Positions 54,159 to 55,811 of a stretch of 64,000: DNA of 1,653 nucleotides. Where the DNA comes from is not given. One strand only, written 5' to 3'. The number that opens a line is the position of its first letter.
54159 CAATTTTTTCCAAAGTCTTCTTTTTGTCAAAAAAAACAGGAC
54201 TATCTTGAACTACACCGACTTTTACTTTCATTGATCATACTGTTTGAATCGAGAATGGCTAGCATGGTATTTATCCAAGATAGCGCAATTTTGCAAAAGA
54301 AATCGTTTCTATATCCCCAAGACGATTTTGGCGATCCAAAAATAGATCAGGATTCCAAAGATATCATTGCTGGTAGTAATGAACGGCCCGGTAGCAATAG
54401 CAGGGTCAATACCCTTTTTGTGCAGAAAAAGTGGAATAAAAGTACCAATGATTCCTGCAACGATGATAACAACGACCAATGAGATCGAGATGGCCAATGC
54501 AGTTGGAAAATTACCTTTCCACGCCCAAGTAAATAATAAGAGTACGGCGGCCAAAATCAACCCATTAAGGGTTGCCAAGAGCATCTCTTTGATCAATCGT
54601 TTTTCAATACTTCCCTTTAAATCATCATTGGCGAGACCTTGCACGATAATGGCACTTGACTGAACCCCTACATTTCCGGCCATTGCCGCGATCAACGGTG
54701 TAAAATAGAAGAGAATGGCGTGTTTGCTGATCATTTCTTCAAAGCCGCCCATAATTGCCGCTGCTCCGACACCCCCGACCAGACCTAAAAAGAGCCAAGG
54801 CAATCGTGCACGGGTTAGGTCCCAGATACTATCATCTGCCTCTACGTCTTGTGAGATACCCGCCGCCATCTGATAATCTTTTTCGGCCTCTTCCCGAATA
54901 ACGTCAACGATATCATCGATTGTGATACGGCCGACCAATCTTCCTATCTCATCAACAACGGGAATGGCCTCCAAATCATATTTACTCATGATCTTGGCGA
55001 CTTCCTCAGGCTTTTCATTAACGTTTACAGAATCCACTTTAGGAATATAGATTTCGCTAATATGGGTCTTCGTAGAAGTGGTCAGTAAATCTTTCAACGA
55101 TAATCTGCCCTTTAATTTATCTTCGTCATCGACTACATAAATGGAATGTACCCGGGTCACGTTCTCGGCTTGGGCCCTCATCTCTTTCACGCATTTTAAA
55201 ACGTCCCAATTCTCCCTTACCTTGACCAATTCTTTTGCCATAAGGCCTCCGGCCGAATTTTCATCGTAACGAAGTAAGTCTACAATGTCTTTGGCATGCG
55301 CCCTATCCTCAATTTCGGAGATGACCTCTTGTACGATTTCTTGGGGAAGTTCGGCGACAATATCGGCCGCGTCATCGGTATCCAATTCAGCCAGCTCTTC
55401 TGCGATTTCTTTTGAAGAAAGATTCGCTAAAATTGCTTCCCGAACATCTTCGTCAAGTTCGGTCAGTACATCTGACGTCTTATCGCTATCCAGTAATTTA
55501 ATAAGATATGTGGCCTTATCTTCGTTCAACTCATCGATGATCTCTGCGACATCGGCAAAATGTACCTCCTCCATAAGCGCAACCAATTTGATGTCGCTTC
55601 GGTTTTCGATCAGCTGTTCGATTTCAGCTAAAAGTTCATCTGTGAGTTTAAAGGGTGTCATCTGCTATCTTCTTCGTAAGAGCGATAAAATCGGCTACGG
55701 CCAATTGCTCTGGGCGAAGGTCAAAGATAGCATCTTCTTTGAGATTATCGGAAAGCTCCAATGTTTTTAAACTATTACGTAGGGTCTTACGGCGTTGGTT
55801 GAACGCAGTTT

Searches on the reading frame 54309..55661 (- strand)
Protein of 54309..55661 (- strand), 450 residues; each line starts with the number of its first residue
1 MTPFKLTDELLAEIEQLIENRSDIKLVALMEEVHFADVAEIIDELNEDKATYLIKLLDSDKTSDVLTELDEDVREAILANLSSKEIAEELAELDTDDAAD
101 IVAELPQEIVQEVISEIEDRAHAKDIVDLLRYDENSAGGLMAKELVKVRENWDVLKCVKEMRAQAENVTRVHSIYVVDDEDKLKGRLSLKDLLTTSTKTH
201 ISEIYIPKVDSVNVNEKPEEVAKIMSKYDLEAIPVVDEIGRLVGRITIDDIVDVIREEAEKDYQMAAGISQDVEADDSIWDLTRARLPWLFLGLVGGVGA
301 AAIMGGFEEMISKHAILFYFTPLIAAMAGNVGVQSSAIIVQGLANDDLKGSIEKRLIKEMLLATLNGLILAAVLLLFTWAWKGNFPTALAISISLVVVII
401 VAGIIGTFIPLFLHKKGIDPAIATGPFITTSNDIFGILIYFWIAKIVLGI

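Call 6: search_protein_families(library=pfam, proteins=[window:54309-55661:-], max_evalue=0.001)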
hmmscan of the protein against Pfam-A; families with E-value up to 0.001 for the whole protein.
window:54309-55661:- (450 aa): 4 families
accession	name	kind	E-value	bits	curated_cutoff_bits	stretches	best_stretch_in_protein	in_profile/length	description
PF01769.21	MgtE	-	9.4e-34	116.8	27.6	1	321-443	1-125/125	Divalent cation transporter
PF03448.22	MgtE_N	-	8.2e-24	84.5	25.9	1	34-135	2-102/102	MgtE intracellular N domain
PF00571.33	CBS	-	2.6e-19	69.7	24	2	201-256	1-56/57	CBS domain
PF14841.11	FliG_M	-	8.3e-05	23.2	25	0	87-117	17-47/76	FliG middle domain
